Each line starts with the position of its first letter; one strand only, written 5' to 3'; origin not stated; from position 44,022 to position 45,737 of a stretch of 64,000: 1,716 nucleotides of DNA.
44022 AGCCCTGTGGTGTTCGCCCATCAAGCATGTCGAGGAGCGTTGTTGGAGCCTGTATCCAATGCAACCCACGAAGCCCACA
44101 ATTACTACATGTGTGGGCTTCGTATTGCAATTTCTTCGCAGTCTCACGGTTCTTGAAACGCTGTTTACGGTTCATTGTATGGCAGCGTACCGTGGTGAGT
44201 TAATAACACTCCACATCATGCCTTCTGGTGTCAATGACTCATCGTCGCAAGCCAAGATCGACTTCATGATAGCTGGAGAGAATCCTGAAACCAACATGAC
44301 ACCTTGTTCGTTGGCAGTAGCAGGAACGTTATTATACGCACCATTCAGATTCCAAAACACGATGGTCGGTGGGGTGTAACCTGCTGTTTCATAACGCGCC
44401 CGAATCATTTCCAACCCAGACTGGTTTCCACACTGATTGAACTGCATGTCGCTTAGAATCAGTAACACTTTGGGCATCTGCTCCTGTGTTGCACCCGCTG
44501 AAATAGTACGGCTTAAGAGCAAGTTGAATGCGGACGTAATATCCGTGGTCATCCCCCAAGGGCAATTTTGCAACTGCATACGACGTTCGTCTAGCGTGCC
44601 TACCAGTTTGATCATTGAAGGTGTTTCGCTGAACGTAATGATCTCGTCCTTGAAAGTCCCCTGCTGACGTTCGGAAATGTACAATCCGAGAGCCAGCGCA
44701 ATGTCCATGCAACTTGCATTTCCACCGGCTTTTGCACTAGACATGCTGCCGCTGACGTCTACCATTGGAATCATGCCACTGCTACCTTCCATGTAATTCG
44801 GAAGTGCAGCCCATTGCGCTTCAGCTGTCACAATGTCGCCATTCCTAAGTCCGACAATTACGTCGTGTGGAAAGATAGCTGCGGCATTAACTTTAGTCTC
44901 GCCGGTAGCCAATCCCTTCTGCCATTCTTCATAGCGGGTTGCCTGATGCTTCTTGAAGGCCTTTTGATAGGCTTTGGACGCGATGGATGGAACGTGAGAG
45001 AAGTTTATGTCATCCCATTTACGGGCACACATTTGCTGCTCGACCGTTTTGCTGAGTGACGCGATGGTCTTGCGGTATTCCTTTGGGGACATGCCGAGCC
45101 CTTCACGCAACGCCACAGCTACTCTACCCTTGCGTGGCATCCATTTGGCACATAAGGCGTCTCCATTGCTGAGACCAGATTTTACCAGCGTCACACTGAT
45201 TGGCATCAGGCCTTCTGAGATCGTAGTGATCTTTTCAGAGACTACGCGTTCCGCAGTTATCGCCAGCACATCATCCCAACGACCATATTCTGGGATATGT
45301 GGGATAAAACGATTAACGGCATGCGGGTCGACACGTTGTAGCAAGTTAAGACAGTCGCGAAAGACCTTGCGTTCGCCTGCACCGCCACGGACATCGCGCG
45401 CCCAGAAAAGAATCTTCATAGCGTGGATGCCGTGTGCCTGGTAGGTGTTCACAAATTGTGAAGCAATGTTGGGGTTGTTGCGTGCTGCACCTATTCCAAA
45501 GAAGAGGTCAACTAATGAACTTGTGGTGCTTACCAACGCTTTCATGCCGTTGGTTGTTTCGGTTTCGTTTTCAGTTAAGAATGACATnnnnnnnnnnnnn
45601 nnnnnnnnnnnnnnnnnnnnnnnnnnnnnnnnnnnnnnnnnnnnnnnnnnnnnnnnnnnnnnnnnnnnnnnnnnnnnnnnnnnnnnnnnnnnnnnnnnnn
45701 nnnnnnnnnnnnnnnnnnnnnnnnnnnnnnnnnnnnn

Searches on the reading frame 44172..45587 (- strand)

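Call 10: search_protein_families(library=phrogs, proteins=[window:44172-45587:-], max_evalue=0.001)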
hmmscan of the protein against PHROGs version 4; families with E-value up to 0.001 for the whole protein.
window:44172-45587:- (471 aa): 2 families
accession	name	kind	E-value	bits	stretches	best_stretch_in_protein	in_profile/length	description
phrog_850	-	DNA, RNA and nucleotide metabolism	9.2e-134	447.8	1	5-468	13-475/476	RNA-binding protein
phrog_12912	-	unknown function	7.1e-17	63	1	48-214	28-183/211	-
